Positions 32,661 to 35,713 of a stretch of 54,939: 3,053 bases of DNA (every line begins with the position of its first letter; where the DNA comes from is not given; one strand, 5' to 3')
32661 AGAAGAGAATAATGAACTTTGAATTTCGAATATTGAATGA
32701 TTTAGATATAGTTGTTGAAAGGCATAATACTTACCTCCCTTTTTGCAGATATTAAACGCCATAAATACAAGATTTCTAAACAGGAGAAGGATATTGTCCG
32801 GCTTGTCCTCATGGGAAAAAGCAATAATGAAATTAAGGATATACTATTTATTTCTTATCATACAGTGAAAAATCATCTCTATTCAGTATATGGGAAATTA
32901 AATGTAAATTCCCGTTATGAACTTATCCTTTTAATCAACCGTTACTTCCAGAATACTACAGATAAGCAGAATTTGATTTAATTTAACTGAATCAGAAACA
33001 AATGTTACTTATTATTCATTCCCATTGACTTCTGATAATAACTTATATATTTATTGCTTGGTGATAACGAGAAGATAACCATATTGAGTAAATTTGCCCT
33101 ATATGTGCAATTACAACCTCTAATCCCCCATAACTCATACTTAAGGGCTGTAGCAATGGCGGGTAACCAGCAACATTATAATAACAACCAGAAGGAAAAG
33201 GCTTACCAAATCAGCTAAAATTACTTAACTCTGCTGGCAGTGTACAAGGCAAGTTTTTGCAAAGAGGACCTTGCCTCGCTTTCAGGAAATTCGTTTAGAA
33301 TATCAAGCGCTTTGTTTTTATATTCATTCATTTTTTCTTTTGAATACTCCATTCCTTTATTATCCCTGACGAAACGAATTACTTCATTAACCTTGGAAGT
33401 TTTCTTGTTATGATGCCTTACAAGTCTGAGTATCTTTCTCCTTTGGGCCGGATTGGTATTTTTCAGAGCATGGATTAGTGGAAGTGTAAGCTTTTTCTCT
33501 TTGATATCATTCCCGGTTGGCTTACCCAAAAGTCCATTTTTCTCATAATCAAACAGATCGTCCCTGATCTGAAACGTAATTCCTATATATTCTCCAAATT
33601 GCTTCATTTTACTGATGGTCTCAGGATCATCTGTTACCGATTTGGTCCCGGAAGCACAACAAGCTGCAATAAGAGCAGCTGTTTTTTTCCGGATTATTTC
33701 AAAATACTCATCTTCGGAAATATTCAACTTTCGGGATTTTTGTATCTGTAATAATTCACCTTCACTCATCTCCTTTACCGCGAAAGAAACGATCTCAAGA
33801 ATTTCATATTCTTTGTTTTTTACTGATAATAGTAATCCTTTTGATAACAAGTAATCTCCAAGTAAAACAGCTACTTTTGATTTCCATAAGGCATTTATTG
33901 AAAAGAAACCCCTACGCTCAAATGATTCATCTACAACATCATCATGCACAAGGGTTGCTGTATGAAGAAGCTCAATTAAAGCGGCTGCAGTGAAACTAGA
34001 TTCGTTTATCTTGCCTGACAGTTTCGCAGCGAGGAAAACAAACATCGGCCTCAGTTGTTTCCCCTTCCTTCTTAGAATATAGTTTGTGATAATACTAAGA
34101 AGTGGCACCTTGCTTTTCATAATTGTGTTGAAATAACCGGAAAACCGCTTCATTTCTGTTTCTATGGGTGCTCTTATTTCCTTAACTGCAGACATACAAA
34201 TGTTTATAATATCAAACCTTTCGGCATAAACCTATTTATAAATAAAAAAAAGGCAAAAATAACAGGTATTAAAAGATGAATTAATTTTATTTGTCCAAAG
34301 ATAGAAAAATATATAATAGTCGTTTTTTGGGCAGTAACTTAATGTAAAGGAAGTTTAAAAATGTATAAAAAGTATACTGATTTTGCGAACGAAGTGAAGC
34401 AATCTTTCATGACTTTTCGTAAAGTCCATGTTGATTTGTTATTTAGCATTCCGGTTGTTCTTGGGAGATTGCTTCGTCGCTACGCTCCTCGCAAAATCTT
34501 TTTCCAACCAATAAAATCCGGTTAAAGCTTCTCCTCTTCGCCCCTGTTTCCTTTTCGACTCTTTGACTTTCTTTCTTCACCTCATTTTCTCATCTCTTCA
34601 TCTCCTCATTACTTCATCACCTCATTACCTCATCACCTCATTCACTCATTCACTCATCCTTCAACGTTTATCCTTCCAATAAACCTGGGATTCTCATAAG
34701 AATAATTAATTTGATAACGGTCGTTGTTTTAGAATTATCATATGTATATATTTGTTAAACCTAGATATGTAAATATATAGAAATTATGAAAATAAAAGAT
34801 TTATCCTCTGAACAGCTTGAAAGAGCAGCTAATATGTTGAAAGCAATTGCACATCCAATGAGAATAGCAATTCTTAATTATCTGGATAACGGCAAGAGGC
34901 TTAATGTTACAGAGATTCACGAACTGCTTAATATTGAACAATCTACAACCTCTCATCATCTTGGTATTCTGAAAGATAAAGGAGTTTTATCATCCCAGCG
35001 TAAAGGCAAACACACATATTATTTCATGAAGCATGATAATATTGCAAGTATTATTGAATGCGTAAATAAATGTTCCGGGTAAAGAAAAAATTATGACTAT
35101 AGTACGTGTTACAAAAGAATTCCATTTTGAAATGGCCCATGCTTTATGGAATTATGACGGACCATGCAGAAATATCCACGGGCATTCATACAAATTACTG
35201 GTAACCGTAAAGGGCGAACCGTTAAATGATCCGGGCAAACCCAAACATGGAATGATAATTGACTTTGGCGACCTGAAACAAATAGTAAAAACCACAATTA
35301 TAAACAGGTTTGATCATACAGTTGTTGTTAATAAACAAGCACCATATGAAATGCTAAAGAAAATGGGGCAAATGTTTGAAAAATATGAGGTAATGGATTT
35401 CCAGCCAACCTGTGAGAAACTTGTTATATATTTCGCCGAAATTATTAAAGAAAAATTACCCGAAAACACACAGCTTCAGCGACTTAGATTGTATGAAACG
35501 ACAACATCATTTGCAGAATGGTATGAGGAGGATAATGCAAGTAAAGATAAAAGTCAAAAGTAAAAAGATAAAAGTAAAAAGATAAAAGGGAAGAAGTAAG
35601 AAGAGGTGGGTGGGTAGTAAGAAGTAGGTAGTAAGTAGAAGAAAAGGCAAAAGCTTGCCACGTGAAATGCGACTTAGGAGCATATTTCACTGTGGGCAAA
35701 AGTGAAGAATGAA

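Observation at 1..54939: Intergenic spacers are built from one-base-depleted short-word arrays with a fixed C-poor arm then G-poor arm layout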

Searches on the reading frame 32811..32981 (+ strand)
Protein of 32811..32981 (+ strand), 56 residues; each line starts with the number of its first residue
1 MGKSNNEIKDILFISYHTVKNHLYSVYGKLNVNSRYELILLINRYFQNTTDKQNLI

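Call 29: search_protein_families(library=pfam, max_evalue=0.01, proteins=[window:32811-32981:+])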
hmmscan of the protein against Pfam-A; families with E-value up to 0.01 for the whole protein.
window:32811-32981:+ (56 aa): 1 family
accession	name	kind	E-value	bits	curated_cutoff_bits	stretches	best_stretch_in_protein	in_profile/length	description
PF00196.25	GerE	-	2.6e-12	46.6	23.5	1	2-41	17-56/57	Bacterial regulatory proteins, luxR family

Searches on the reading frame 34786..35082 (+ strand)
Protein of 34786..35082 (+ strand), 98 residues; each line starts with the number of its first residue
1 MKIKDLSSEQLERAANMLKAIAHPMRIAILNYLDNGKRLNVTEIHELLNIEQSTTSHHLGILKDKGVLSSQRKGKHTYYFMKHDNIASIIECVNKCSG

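Call 13: search_protein_families(library=pfam, proteins=[window:34786-35082:+])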
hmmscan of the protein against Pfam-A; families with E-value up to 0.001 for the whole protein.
window:34786-35082:+ (98 aa): 7 families
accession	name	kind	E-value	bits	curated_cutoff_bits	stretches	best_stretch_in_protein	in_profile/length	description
PF01022.26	HTH_5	-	1.2e-10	41.6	22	1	24-69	2-46/47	Bacterial regulatory protein, arsR family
PF12840.13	HTH_20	-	2.4e-08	34.3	27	1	21-68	1-48/51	Helix-turn-helix domain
PF09339.16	HTH_IclR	-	7.5e-06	26.1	22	1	28-69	7-49/52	IclR helix-turn-helix domain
PF03965.22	Penicillinase_R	-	4.5e-05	24.2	22.6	1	29-83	8-66/115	Penicillinase repressor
PF13412.12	HTH_24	-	4.9e-05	23.2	21.9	1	26-68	5-47/48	Winged helix-turn-helix DNA-binding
PF12802.13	MarR_2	-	5e-05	23.8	27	1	24-71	5-53/61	MarR family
PF01047.28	MarR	-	0.00053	20.3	24.6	1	27-73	6-52/59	MarR family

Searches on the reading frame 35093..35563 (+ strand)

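Call 13: search_protein_families(library=pfam, proteins=[window:35093-35563:+])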
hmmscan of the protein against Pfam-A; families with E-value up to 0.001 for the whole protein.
window:35093-35563:+ (156 aa): 1 family
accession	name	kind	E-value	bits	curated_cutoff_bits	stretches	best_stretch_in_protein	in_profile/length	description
PF01242.24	PTPS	-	2.3e-34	118.4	22.4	1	6-145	2-120/121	6-pyruvoyl tetrahydropterin synthase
